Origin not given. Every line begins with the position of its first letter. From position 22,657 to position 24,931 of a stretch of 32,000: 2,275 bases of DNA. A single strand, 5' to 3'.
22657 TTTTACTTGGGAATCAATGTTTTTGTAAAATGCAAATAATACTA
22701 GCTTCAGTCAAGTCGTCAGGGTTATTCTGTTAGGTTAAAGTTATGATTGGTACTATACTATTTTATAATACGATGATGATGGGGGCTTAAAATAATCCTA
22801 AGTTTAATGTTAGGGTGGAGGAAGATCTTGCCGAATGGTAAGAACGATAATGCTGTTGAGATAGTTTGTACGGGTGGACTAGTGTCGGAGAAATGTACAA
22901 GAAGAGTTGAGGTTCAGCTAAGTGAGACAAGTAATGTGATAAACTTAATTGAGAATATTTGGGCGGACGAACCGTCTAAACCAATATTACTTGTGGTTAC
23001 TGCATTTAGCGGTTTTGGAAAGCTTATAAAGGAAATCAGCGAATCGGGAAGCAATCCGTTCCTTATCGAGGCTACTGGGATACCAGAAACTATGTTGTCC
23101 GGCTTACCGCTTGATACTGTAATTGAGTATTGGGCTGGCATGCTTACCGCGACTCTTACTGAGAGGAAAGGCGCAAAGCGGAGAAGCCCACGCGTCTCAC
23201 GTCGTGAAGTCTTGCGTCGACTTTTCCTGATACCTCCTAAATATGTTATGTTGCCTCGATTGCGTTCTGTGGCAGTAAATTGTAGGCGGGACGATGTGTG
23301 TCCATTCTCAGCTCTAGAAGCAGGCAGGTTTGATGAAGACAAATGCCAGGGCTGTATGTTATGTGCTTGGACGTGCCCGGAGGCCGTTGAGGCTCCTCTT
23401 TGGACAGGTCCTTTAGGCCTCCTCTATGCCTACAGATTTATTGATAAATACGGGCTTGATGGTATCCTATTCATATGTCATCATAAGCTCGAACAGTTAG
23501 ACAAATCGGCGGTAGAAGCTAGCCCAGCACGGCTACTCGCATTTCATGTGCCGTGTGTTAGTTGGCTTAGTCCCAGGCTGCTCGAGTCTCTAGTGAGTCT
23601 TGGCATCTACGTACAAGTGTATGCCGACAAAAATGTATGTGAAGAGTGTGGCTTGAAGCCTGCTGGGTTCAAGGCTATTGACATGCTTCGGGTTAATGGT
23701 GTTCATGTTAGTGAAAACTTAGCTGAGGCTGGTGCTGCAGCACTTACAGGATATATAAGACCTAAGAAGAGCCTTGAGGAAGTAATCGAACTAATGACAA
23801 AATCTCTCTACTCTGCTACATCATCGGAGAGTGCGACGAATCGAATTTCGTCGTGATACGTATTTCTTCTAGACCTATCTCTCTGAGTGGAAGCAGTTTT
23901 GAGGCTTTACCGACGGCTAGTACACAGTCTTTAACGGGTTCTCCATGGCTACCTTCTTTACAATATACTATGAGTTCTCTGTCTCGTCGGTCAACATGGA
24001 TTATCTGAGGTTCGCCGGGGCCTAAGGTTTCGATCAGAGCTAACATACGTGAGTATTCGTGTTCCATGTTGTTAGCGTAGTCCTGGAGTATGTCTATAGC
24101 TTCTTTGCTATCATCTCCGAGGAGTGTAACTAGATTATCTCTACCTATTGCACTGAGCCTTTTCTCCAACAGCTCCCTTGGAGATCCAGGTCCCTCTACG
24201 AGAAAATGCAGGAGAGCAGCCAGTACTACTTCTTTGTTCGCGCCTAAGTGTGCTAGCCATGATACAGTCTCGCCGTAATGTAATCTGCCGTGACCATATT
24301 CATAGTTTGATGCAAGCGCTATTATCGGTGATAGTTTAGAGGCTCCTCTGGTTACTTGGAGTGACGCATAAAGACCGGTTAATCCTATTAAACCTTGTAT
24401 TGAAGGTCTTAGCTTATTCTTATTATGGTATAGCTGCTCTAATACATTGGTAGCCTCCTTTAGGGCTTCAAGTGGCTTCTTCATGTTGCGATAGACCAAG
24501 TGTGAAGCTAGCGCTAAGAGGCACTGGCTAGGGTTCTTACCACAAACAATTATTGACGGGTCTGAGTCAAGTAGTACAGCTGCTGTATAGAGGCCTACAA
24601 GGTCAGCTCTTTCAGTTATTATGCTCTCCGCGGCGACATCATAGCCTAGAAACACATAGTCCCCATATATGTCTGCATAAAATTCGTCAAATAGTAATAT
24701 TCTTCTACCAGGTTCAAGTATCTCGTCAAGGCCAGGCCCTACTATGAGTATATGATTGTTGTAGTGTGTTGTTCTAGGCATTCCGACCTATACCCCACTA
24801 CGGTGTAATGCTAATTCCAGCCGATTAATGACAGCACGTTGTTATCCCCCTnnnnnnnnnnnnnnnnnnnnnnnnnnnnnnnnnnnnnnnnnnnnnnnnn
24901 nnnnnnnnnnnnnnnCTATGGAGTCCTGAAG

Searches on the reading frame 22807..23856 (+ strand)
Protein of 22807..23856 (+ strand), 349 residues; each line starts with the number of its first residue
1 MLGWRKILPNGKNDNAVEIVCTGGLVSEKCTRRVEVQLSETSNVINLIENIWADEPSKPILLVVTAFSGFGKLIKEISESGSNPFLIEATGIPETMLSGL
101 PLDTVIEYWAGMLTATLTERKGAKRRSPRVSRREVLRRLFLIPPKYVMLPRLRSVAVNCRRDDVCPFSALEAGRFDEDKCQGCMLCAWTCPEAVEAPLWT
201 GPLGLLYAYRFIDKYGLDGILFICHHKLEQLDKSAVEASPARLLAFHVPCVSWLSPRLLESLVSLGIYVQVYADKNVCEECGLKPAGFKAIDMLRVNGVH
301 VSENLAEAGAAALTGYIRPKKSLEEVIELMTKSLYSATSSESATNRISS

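Call 3: search_protein_families(library=pfam, proteins=[window:22807-23856:+], max_evalue=0.01)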
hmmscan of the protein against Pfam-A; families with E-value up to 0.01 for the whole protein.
window:22807-23856:+ (349 aa): 4 families
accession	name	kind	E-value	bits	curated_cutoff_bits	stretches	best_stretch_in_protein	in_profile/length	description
PF12837.12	Fer4_6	-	1e-05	25.7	25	1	174-194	3-23/24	4Fe-4S binding domain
PF00037.32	Fer4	-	5.5e-05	23.2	21.1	1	175-192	3-20/24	4Fe-4S binding domain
PF25160.1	LdpA_Fe-S-bd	-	0.00094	19.4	27.6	1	163-192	11-40/49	LdpA Fe-S cluster-binding domain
PF12797.12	Fer4_2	-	0.0014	18.9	24.5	1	175-192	5-22/22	4Fe-4S binding domain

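Call 4: search_protein_families(library=ncbifam, proteins=[window:22807-23856:+], max_evalue=0.01)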
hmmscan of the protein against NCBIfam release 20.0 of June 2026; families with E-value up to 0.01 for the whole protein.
window:22807-23856:+ (349 aa): 4 families
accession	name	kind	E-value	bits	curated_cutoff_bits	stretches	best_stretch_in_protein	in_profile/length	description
TIGR03287.1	methan_mark_16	hypoth_equivalog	0.0011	17.5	363.95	1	158-194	309-346/391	methanogenesis marker 16 metalloprotein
NF004616.0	PRK05950.1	subfamily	0.0017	17.6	228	1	178-212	147-182/238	succinate dehydrogenase iron-sulfur subunit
TIGR00384.1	dhsB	subfamily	0.006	16.1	88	1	179-212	141-174/222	succinate dehydrogenase and fumarate reductase iron-sulfur protein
NF009226.0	PRK12576.1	equivalog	0.0093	15.3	344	0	178-212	154-188/317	succinate dehydrogenase/fumarate reductase iron-sulfur subunit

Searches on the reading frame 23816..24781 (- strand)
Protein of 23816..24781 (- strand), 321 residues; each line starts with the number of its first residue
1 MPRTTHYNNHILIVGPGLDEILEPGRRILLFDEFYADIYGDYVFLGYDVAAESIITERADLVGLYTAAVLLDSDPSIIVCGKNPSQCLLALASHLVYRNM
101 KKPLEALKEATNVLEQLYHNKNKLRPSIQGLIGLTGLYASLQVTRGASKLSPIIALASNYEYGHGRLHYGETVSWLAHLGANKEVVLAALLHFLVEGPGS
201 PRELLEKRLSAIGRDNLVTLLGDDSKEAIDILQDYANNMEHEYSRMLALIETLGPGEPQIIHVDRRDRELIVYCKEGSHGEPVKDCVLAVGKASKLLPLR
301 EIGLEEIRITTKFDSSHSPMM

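Call 3: search_protein_families(library=pfam, proteins=[window:23816-24781:-], max_evalue=0.01)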
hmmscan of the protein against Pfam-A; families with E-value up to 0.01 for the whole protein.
window:23816-24781:- (321 aa): 0 families

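Call 4: search_protein_families(library=ncbifam, proteins=[window:23816-24781:-], max_evalue=0.01)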
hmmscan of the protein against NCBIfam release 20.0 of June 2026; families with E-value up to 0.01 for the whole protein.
window:23816-24781:- (321 aa): 0 families

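Call 46: find_homologous_proteins(query=window:23816-24781:-, max_evalue=0.001)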
Query window:23816-24781:- (321 aa): 24 proteins with E <= 0.001 among 6915 candidates.
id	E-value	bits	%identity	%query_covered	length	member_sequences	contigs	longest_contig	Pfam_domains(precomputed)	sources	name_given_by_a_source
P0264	3.1e-190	649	93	100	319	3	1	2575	-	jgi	-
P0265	3.7e-140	485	69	98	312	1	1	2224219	-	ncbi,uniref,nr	ncbi:hypothetical protein [Pyrodictium abyssi]|uniref:Uncharacterized protein n=1 Tax=Pyrodictium ab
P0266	1.4e-132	460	65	98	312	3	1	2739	-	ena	-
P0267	2.7e-132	459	65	98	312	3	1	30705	-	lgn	-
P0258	1.7e-125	437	93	69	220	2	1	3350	-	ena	-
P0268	3.0e-111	390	55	99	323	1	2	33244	-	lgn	-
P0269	1.8e-109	384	56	98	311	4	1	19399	-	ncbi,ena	-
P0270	6.4e-105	369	58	95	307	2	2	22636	-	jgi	jgi:hypothetical protein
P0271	2.7e-103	364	53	97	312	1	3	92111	-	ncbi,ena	-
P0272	7.5e-100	353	51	97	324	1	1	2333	-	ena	-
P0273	2.2e-99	351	51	97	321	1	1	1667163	-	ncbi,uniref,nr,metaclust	ncbi:hypothetical protein [Hyperthermus butylicus]|uniref:Uncharacterized protein n=1 Tax=Hypertherm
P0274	6.3e-79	284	43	99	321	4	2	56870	-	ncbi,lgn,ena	-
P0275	4.4e-78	281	45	97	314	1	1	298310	-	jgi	-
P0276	1.9e-76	276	45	96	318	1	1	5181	-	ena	-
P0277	2.2e-76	275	46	96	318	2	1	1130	-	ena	-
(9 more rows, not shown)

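Call 54: predict_structure(alignment_id=A3)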
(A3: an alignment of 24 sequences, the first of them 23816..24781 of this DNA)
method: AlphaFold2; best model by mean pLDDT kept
length: 321 residues; sequences in the alignment: 24
mean_pLDDT: 93.2   pTM: 0.92
mean pLDDT of the five models: 93.2, 92.5, 92.2, 92.1, 91.9
residues with pLDDT >= 90: 266; 70-90: 47; 50-70: 2; < 50: 6
segments of 3 or more residues with pLDDT < 50: 316-321
pLDDT, mean of each block of 10 residues (from residue 1): 91 89 90 89 90 94 98 94 94 98 97 91 88 98 96 97 96 97 97 96 97 93 94 95 96 96 94 94 97 95 93 59 42
secondary structure, 60 per line:
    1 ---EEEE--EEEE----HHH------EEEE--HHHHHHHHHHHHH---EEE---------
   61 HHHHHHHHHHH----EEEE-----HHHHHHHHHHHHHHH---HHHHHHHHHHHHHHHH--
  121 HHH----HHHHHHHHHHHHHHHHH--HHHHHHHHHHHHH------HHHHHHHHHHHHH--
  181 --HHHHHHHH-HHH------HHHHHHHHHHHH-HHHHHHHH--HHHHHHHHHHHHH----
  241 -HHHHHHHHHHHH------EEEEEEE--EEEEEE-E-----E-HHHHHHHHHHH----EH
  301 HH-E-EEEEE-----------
elements in order: E4-7 E10-13 E27-30 H33-45 E49-51 H61-71 E76-79 H85-99 H103-118 H128-144 H147-159 H166-178 H183-190 H201-212 H214-221 H224-236 H242-253 E260-266 E269-274 H284-294 E306-310

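Call 57: fold_search(model_id=the predicted structure, library=pdb)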
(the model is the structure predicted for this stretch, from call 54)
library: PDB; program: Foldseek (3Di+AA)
matches with E <= 10: 472; with E <= 0.001: 0
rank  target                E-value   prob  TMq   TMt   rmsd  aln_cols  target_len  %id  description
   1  2j16_B                2.6e-03  1.00  0.34  0.69   3.6       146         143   14  Apo & Sulphate bound forms of SDP-1 (released 2007-05-22)
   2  5z59                  4.2e-03  1.00  0.33  0.67   3.2       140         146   16  Crystal structure of Tk-PTP in the inactive form (released 2018-06-27)
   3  9e9l                  4.9e-03  1.00  0.35  0.70   4.0       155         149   16  Vanadate-bound Putative Ancestral Protein Tyrosine Phosphatase ShufPTP - Intermediate p-loop Conformation (released 2024-12-11)
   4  9e9m                  5.4e-03  1.00  0.32  0.62   4.6       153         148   16  Ligand Free Putative Ancestral Protein Tyrosine Phosphatase ShufPTP - C93-Cyclic Sulfenamide - Intermediate p-loop Confo (released 2024-12-11)
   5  5z5b_C                6.3e-03  1.00  0.34  0.67   4.3       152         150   14  Crystal structure of Tk-PTP in the G95A mutant form (released 2018-06-27)
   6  2j17_B                7.8e-03  1.00  0.33  0.65   3.9       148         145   14  pTyr bound form of SDP-1 (released 2007-05-22)
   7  5z5a_B                8.2e-03  1.00  0.32  0.63   4.4       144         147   14  Crystal structure of Tk-PTP in the active form (released 2018-07-04)
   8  5y16_A                1.2e-02  1.00  0.30  0.56   5.0       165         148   10  Crystal structure of human DUSP28(Y102H) (released 2017-11-22)
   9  5z5b_A                1.6e-02  1.00  0.29  0.53   7.5       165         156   14  Crystal structure of Tk-PTP in the G95A mutant form (released 2018-06-27)
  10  7mpc                  2.0e-02  1.00  0.31  0.56   4.3       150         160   17  Structure of SsoPTP bound to vanadate (released 2021-09-22)
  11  2y96_B                2.1e-02  0.99  0.28  0.49   4.7       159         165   18  Structure of human dual-specificity phosphatase 27 (released 2011-04-27)
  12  2i6p                  2.2e-02  0.99  0.26  0.46   5.0       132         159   14  Crystal structure of the complex of the archaeal sulfolobus PTP-fold phosphatase with pNPP (released 2007-03-13)
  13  2i6i                  2.3e-02  1.00  0.31  0.57   4.4       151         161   16  crystal structures of the archaeal sulfolobus PTP-fold phosphatase (released 2007-03-13)
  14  3ro1                  2.3e-02  1.00  0.30  0.53   4.9       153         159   15  Crystal structure of the complex of the archaeal sulfolobus PTP-fold phosphatase with terpyridine platinum(II) (released 2011-10-05)
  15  5gtj_A                2.6e-02  0.99  0.29  0.50   5.3       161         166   14  CRYSTAL STRUCTURE OF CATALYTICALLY ACTIVE FORM OF HUMAN DUSP26 (released 2016-09-21)
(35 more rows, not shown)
